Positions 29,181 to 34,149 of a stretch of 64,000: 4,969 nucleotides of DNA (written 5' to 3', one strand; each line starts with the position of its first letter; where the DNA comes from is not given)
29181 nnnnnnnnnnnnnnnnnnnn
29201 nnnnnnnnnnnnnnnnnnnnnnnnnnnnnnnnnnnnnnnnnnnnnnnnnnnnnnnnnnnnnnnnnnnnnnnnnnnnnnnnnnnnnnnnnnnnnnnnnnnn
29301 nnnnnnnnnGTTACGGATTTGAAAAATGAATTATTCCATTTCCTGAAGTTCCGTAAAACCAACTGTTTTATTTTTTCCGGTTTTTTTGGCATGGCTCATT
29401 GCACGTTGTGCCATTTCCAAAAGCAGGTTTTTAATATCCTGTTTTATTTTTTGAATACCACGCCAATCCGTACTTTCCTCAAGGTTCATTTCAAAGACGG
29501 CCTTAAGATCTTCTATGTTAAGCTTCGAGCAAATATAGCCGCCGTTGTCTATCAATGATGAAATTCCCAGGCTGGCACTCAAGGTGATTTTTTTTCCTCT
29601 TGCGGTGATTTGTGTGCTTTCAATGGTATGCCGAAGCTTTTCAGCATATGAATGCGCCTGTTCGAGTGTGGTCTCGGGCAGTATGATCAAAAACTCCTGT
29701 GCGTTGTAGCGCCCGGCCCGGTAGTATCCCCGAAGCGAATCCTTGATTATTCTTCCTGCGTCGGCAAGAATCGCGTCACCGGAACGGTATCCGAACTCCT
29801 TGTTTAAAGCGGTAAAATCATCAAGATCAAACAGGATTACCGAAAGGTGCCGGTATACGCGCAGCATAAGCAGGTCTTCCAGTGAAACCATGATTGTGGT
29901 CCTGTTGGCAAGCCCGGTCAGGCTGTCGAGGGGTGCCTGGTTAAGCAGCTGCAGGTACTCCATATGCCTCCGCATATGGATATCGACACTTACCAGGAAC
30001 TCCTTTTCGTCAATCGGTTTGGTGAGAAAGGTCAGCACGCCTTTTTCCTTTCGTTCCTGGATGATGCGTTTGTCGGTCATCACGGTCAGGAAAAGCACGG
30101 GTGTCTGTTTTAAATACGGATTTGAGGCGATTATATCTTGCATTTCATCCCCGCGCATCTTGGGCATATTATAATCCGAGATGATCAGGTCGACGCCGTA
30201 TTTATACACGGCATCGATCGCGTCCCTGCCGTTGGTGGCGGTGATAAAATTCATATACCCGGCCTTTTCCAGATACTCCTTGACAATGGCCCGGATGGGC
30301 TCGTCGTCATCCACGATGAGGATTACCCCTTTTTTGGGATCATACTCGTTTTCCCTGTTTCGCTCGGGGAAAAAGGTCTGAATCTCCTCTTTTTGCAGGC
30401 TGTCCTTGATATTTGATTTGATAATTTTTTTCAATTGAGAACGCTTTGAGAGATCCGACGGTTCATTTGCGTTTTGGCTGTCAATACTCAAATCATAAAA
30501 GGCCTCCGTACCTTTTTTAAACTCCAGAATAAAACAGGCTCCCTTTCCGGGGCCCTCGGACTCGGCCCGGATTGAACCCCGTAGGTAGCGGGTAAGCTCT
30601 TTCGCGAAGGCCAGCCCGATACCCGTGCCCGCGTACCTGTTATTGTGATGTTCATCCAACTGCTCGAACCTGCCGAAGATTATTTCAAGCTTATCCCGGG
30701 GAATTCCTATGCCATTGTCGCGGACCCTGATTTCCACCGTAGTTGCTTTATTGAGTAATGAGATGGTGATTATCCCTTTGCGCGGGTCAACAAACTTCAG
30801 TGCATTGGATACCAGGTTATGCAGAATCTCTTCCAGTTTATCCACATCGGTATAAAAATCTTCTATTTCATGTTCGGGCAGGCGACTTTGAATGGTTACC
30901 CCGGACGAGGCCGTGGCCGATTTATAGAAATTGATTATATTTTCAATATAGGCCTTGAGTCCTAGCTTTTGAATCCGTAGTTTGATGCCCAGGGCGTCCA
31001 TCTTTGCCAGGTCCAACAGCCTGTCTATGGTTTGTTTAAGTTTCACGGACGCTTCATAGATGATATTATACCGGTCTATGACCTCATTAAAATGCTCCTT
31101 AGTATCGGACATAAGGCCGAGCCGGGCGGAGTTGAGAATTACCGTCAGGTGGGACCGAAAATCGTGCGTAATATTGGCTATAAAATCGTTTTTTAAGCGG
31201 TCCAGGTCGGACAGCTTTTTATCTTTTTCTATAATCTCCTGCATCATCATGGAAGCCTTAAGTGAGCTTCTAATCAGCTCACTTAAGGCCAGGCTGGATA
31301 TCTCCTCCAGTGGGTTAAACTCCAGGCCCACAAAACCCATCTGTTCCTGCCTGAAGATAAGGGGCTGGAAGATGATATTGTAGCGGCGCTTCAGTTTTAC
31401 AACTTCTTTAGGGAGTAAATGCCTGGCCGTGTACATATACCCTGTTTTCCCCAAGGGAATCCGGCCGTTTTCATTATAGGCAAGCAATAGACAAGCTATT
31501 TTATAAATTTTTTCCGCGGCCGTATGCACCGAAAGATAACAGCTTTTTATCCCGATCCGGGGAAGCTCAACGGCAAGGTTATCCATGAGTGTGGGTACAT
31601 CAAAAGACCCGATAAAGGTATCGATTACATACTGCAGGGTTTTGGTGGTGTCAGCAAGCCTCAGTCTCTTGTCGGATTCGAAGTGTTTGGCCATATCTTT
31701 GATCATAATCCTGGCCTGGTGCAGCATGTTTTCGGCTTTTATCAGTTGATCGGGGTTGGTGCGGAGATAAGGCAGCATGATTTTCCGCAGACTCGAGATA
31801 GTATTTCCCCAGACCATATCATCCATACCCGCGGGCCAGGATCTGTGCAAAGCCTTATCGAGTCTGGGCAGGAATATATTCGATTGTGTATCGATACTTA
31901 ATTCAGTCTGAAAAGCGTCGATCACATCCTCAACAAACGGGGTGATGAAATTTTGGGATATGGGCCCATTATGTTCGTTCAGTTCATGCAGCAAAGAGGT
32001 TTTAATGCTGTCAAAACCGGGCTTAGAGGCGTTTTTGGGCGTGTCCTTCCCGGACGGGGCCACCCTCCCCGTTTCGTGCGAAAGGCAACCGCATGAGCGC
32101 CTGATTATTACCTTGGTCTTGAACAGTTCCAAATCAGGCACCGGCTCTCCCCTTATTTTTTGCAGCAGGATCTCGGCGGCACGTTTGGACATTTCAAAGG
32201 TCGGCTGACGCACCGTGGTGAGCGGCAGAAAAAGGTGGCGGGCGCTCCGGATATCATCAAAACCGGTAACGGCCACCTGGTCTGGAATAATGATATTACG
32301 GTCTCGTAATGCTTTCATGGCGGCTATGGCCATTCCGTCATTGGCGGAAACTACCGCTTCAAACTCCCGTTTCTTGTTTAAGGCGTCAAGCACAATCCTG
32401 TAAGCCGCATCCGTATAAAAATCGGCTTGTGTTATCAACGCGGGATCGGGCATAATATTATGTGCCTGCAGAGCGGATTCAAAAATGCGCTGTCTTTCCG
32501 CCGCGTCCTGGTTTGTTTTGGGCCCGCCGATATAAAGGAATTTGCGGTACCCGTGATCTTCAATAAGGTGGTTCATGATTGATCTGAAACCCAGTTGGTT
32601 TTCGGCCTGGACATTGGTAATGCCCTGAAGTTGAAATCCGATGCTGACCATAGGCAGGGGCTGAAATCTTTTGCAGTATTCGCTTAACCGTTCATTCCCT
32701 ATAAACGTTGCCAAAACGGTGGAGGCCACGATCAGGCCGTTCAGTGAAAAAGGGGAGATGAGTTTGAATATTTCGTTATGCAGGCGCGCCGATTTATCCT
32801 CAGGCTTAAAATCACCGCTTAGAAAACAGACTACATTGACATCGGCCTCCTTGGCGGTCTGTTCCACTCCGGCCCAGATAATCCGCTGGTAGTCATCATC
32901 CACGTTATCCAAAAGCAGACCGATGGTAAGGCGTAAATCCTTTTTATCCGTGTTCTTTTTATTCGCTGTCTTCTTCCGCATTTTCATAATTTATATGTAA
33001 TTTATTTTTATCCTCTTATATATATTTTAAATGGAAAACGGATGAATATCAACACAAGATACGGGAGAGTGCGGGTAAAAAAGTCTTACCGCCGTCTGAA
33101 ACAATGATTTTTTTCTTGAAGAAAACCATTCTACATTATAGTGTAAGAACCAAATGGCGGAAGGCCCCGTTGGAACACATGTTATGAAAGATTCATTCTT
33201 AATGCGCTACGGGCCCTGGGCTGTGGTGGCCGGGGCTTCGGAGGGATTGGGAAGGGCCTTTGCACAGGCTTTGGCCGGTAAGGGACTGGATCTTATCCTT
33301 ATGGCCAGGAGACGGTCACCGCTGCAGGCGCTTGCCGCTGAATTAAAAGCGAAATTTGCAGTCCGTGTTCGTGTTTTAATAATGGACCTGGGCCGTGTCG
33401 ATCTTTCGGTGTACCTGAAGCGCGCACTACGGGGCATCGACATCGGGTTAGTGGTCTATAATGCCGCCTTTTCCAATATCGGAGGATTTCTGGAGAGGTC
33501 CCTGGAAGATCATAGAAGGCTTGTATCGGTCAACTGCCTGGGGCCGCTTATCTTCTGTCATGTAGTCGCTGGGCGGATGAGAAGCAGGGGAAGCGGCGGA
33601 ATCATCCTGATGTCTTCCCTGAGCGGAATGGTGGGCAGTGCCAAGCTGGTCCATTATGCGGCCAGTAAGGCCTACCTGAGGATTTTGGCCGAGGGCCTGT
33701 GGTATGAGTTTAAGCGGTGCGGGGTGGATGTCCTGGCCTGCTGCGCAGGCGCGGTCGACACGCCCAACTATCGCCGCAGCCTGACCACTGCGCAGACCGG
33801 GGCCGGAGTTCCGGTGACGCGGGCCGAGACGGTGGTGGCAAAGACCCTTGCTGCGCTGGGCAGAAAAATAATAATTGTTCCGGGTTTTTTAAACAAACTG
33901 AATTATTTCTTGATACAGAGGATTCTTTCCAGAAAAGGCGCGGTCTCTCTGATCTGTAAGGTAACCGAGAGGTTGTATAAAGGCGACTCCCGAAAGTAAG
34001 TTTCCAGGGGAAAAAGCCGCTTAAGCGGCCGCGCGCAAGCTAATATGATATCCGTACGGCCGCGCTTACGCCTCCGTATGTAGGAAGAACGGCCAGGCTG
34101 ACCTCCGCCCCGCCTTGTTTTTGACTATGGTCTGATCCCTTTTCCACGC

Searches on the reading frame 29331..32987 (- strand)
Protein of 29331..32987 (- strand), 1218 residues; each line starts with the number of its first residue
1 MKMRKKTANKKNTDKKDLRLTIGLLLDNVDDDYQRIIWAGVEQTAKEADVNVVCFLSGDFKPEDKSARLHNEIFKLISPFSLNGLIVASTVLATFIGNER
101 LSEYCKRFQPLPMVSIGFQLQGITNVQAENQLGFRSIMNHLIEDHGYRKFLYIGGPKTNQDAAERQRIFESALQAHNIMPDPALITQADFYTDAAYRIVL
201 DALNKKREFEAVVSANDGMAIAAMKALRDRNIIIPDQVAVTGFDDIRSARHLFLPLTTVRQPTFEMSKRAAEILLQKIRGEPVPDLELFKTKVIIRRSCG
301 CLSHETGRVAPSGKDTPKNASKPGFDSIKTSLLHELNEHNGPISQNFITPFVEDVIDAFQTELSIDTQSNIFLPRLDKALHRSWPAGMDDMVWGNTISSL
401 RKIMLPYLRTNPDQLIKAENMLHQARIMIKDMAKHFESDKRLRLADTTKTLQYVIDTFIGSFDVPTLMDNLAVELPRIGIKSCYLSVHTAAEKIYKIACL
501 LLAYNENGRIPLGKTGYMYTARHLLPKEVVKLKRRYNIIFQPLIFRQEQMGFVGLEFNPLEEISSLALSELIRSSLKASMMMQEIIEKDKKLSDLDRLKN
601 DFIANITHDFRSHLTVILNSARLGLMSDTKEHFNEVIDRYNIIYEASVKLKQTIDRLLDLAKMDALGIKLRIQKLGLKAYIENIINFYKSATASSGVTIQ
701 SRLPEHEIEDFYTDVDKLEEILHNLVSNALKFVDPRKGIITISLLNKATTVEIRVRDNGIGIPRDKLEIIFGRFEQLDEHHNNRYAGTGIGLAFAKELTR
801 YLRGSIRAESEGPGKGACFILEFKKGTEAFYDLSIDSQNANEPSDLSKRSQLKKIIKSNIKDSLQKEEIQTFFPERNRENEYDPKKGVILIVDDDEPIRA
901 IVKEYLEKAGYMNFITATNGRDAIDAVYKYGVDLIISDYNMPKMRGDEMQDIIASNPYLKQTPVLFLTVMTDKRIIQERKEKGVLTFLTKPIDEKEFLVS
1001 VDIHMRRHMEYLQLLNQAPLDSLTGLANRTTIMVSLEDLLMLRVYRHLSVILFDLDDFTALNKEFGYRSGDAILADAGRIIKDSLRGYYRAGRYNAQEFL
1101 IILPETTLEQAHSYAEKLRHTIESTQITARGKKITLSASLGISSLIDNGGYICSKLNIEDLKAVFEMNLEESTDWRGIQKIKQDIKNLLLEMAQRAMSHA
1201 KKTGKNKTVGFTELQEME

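Call 5: search_protein_families(library=pfam, proteins=[window:29331-32987:-], max_evalue=0.01)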
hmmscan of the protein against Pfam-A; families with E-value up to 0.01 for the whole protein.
window:29331-32987:- (1218 aa): 8 families
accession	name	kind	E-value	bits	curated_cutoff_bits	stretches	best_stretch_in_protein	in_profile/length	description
PF13377.12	Peripla_BP_3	-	5.4e-29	101.8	26.5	1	140-299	3-167/167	Periplasmic binding protein-like domain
PF00990.26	GGDEF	-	2.5e-25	89.6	23.8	1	1020-1150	3-137/161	Diguanylate cyclase, GGDEF domain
PF02518.31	HATPase_c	-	4.9e-24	85.3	26.4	1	714-825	2-109/111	Histidine kinase-, DNA gyrase B-, and HSP90-like ATPase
PF00072.30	Response_reg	-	4.4e-23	82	30.2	1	889-999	1-108/111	Response regulator receiver domain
PF13407.12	Peripla_BP_4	-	1.9e-11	44.5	35.1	1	141-281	114-257/258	Periplasmic binding protein domain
PF00532.27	Peripla_BP_1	-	4.6e-08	33.3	22.2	1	21-278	3-261/281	Periplasmic binding proteins and sugar binding domain of LacI family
PF00512.31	HisKA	-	4.5e-07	30.3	26.9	1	599-665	2-65/66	His Kinase A (phospho-acceptor) domain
PF13589.12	HATPase_c_3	-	0.0034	17.9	25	1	719-795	4-80/137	Histidine kinase-, DNA gyrase B-, and HSP90-like ATPase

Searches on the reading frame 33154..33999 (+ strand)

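Call 44: search_protein_families(library=pfam, proteins=[window:33154-33999:+], max_evalue=0.0001)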
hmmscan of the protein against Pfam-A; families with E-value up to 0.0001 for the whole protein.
window:33154-33999:+ (281 aa): 3 families
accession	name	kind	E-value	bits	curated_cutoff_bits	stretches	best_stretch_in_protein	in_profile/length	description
PF00106.31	adh_short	-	1.1e-32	113.5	26.6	1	22-207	2-188/195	short chain dehydrogenase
PF13561.12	adh_short_C2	-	1e-19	71.5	27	1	27-208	1-183/236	Enoyl-(Acyl carrier protein) reductase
PF08659.16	KR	-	3.2e-10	40.6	22.6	1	24-180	4-161/180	KR domain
